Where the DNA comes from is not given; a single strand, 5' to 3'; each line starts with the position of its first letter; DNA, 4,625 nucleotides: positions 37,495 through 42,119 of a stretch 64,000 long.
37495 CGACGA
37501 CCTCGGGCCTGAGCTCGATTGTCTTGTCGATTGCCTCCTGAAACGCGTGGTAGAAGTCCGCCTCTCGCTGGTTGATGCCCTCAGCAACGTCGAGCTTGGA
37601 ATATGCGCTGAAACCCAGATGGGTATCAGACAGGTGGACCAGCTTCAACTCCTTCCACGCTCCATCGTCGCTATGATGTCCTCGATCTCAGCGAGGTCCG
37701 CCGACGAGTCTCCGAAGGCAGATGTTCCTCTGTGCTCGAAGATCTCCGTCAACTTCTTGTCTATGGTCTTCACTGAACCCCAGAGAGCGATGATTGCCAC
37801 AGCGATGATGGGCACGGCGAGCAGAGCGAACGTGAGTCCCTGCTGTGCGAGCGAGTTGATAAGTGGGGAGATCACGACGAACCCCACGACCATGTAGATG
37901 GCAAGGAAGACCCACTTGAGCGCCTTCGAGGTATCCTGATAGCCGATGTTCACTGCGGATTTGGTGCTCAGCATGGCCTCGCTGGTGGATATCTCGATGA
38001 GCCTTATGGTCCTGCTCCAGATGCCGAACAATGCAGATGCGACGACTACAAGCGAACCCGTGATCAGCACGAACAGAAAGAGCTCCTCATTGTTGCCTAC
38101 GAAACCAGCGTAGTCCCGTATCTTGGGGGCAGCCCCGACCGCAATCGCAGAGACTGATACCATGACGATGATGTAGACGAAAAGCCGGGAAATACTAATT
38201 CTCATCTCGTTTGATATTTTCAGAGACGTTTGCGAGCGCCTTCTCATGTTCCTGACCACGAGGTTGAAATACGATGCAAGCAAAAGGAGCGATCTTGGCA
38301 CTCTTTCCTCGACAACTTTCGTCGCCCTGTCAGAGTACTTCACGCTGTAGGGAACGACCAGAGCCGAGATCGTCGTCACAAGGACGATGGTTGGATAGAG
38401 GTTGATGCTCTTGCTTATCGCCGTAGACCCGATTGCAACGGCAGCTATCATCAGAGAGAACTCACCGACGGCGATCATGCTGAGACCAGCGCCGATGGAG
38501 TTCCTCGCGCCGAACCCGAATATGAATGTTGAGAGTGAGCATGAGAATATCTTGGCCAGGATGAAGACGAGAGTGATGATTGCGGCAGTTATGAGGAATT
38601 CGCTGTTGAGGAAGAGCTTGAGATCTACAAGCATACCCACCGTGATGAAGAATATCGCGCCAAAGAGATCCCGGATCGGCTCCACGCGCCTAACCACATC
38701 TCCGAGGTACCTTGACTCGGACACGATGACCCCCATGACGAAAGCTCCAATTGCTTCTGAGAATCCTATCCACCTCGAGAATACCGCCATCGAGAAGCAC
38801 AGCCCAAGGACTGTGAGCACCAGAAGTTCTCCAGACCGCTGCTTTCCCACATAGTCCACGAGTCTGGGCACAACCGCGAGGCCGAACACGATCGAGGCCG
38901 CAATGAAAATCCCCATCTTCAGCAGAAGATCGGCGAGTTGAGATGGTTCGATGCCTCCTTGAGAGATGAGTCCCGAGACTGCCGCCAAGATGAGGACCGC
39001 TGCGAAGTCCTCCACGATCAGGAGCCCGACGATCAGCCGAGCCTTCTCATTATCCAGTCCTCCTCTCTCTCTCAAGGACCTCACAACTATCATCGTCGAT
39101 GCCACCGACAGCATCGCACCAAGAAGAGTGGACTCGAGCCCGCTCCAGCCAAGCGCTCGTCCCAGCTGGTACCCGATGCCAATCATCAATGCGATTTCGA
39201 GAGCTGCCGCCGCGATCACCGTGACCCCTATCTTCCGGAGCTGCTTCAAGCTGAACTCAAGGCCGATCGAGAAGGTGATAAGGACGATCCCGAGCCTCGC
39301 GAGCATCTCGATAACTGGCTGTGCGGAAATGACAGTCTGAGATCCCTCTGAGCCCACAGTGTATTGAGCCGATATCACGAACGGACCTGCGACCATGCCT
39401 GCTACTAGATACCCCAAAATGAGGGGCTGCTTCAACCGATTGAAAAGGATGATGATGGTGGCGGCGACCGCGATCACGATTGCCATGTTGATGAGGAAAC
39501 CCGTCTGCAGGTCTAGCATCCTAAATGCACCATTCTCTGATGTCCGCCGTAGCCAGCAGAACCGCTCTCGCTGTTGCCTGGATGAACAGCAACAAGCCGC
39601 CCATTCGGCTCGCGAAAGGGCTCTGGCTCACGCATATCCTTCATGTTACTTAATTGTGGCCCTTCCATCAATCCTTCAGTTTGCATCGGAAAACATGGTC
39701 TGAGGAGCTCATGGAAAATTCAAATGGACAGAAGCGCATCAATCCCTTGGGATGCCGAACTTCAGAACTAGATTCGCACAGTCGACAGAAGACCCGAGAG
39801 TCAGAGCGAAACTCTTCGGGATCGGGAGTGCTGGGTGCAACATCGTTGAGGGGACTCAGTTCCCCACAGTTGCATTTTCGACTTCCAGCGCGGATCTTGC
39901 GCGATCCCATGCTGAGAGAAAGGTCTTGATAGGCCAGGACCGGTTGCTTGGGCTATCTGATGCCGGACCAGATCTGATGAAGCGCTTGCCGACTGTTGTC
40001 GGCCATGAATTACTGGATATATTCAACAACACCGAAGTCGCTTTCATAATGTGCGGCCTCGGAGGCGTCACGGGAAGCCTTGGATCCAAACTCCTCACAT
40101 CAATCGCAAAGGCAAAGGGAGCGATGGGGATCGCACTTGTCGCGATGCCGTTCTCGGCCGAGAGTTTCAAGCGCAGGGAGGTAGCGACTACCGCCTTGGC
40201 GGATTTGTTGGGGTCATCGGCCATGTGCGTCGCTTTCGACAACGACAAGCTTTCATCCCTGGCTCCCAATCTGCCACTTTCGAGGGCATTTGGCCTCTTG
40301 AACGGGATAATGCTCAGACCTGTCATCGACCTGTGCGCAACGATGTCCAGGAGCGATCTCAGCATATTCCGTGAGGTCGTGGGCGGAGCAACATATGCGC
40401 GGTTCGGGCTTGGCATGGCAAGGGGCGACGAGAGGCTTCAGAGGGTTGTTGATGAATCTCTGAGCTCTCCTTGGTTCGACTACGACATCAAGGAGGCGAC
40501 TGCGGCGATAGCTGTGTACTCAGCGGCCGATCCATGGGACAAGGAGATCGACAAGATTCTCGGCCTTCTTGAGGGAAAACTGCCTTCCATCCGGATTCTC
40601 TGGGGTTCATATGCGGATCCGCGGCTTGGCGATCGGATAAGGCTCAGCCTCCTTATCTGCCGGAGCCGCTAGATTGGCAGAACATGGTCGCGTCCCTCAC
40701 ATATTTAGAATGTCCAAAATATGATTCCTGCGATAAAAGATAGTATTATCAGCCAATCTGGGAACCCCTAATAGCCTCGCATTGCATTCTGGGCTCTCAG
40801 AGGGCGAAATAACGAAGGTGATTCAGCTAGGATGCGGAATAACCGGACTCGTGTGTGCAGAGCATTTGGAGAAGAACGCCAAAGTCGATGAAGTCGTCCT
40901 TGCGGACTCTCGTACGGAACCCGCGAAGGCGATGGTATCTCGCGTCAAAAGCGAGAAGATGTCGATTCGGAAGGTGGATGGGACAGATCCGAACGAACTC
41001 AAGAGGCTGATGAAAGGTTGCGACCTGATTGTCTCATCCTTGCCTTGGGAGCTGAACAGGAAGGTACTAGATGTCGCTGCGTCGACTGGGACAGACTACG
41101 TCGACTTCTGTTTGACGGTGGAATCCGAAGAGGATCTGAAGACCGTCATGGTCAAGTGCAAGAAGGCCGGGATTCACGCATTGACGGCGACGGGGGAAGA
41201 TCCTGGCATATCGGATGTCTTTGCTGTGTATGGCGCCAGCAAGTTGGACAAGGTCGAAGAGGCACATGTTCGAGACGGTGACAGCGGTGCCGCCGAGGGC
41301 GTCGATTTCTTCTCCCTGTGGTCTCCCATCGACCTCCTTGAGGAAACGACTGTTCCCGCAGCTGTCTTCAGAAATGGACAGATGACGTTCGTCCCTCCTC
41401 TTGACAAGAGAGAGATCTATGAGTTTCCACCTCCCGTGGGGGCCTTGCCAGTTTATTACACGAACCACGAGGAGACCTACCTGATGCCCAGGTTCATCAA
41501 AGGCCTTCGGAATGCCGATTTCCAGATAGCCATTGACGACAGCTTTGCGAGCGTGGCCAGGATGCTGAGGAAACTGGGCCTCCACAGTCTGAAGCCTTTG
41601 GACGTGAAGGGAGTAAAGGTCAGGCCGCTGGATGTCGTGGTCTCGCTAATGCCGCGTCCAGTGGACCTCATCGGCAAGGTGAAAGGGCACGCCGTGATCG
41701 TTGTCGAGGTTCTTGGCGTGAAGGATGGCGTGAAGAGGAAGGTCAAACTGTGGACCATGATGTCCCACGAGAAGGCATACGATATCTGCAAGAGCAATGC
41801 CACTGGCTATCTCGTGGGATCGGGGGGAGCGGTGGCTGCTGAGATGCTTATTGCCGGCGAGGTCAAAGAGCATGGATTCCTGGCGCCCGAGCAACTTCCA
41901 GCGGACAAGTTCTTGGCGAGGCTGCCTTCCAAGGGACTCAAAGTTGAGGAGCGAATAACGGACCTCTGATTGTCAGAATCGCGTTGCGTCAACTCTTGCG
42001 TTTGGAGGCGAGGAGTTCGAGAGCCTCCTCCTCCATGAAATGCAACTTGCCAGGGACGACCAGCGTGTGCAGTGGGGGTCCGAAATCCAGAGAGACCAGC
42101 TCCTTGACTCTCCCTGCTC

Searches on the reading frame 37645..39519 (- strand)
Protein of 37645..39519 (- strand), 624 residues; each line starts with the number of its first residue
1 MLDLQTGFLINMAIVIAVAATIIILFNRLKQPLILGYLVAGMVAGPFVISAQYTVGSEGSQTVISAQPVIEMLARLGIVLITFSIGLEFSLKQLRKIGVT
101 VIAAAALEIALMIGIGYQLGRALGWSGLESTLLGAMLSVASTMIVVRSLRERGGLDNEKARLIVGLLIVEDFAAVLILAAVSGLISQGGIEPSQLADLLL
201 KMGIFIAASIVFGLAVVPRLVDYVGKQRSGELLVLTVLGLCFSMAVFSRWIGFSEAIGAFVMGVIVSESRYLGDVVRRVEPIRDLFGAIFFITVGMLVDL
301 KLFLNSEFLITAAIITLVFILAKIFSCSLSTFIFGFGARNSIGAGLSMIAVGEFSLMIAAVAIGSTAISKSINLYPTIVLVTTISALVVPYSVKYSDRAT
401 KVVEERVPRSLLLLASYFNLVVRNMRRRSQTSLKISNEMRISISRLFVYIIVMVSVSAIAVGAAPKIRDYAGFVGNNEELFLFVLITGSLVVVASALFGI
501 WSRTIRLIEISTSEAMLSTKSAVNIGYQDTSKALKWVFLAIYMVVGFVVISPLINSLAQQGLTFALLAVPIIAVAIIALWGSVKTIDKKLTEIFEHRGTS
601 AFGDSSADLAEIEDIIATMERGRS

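Call 21: search_protein_families(library=pfam, proteins=[window:37645-39519:-])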
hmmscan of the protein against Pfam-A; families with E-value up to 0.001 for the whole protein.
window:37645-39519:- (624 aa): 1 family
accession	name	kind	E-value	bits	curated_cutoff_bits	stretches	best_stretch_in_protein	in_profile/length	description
PF00999.27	Na_H_Exchanger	-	1.3e-56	192.5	26.2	1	17-393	2-369/375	Sodium/hydrogen exchanger, transmembrane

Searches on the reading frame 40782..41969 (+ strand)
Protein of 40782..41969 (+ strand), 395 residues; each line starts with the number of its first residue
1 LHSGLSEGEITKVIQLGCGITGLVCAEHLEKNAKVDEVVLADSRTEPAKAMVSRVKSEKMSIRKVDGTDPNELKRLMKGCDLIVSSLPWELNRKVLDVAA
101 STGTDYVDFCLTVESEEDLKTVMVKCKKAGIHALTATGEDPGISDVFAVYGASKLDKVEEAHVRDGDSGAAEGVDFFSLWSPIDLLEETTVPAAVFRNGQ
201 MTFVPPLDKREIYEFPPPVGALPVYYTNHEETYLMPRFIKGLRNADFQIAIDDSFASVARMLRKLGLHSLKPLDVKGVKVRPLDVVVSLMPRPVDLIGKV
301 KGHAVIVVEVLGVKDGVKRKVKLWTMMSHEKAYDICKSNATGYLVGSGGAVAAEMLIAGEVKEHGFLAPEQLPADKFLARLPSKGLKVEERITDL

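Call 21: search_protein_families(library=pfam, proteins=[window:40782-41969:+])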
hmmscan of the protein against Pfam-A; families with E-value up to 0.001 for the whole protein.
window:40782-41969:+ (395 aa): 4 families
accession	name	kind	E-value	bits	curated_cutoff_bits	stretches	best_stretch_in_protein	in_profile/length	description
PF16653.10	Sacchrp_dh_C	-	2.6e-24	87.2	31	1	138-385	1-264/265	Saccharopine dehydrogenase C-terminal domain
PF03435.24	Sacchrp_dh_NADP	-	9.1e-17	62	25.1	1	13-133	1-128/129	Saccharopine dehydrogenase NADP binding domain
PF13460.12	NAD_binding_10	-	0.00034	20.9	27.2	0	22-133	7-92/184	NAD(P)H-binding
PF01118.30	Semialdhyde_dh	-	0.00042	21.1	26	1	18-119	8-106/121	Semialdehyde dehydrogenase, NAD binding domain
